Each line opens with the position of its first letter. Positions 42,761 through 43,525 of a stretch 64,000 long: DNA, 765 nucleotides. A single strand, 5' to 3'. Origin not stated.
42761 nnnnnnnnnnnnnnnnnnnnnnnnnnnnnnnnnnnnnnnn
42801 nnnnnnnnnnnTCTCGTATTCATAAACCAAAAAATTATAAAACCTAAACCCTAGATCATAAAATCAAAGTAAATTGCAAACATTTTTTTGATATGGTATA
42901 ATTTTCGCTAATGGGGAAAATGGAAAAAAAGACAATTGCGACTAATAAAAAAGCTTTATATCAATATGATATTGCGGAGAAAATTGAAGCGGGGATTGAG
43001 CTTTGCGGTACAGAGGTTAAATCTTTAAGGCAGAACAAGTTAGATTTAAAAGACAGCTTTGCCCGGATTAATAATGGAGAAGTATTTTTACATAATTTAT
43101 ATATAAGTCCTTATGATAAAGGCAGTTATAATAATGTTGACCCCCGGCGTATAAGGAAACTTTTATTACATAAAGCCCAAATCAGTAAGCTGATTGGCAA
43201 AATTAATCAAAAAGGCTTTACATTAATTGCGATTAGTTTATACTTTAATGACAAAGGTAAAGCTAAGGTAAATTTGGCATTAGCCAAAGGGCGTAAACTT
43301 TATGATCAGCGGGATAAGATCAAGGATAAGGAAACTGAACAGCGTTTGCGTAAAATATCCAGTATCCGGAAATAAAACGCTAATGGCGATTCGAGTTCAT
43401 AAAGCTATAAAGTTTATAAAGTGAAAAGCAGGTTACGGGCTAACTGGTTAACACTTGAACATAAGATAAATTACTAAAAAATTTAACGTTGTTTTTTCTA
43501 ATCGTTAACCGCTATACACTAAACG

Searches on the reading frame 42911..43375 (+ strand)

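Call 41: search_protein_families(library=pfam, proteins=[window:42911-43375:+], max_evalue=0.001)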
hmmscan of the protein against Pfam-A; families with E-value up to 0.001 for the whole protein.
window:42911-43375:+ (154 aa): 1 family
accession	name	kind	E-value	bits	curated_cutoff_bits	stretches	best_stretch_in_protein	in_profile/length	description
PF01668.23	SmpB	-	7e-55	185.3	27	1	9-149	1-140/143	SmpB protein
